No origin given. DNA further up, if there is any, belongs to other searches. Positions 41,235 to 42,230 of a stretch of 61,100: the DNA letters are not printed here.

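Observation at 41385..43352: Uncharacterised two-gene module: Cys-rich-tailed lipoprotein plus CPBP intramembrane protease with an unknown C-terminal domain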

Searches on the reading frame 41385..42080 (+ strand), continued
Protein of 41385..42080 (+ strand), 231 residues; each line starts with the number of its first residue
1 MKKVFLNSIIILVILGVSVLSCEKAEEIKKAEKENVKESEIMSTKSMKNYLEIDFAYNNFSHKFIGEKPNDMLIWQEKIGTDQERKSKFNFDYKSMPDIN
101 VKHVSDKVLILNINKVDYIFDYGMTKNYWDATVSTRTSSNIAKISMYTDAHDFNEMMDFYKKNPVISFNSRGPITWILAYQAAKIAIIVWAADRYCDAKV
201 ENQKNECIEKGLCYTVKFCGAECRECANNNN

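Call 86: find_encoding_contigs(protein=P0019, flank=4000, max_places=3)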
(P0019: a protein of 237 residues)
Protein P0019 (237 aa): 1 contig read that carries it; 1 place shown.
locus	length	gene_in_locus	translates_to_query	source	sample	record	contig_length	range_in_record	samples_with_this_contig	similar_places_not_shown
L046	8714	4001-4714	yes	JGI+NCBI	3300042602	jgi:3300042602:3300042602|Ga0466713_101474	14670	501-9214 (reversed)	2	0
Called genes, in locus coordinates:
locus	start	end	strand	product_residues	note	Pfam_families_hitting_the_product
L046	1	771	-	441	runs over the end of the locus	PF02881:SRP54_N, PF06414:Zeta_toxin, PF06745:ATPase (weak), PF13401:AAA_22 (weak), PF00448:SRP54, PF01656:CbiA (weak), PF02978:SRP_SPB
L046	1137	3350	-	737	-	PF14559:TPR_19 (faint), PF07719:TPR_2 (faint)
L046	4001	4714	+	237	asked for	-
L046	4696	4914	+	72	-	-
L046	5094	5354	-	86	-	-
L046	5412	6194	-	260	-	-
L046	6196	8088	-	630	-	-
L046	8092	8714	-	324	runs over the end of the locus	-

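Call 96: find_related_loci(query=A3, collection=viral_contigs, flank=4000)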
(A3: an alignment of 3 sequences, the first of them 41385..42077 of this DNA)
Query A3 (231 aa) in viral_contigs; peptide patterns used: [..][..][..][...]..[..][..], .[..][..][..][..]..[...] (x = any residue, [..] = any of these).
96 stretches matched a pattern, but none encodes a relative of the query by tblastn (E <= 1e-3).

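Call 97: search_protein_families(library=padloc, proteins=[window:41385-42080:+], max_evalue=0.01)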
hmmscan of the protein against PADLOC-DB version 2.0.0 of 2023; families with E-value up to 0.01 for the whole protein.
window:41385-42080:+ (231 aa): 0 families

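Call 106: search_solved_structures(query=A8, max_evalue=5)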
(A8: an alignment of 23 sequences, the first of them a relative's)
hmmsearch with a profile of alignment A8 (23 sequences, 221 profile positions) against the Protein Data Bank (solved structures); distinct sequences matched with E-value up to 5: 16.
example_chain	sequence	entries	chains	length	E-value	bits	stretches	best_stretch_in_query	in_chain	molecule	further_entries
6fcg_A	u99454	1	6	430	0.012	18.3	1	6-45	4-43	Glycoside hydrolase, GH17 family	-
4bkg_A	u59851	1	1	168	0.033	16.9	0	119-164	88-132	SMALL UBIQUITIN-RELATED MODIFIER 2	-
9hjm_J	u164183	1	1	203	0.041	16.6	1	1-120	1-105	DUF4827 domain-containing protein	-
2yp6_A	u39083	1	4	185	0.079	15.7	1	1-46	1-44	THIOREDOXIN FAMILY PROTEIN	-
9b86_A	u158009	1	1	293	0.11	15.1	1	1-76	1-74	Heme-binding protein FetB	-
9xf5_A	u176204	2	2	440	0.12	15.1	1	1-56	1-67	ABC transporter substrate-binding protein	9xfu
6h3i_B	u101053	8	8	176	0.28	13.8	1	1-52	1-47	Peptidyl-prolyl cis-trans isomerase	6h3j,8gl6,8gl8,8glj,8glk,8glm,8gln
1w7f_A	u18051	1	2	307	0.47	13.1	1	5-66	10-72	BETA-LACTAMASE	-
1wj3_A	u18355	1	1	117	0.52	13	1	57-109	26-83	KIAA1496 protein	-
3fp2_A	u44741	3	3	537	0.84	12.3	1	52-126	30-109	TPR repeat-containing protein YHR117W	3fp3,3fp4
3lca_A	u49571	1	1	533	0.85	12.3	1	52-126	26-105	Protein TOM71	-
4npn_A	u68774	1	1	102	0.92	12.2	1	115-164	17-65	Small ubiquitin-related modifier 2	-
4n91_A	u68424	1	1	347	1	12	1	1-36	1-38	TRAP dicarboxylate transporter, DctP subunit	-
9hjm_I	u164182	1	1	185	1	12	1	1-35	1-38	Peptidyl-prolyl cis-trans isomerase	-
9fct_B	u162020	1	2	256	1.5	11.5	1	1-73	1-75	DUF4465 domain-containing protein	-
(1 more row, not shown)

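Call 107: search_protein_families(library=pfam, proteins=[L042:4555-5226:+, L041:1366-1956:+, L010:5338-5919:+], max_evalue=0.1)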
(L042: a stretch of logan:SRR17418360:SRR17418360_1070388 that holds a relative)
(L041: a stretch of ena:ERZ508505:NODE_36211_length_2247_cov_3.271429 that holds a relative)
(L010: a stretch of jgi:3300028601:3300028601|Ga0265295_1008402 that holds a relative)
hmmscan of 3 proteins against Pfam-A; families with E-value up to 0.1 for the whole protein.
L042:4555-5226:+ (224 aa): 0 families

L041:1366-1956:+ (197 aa): 0 families

L010:5338-5919:+ (194 aa): 0 families
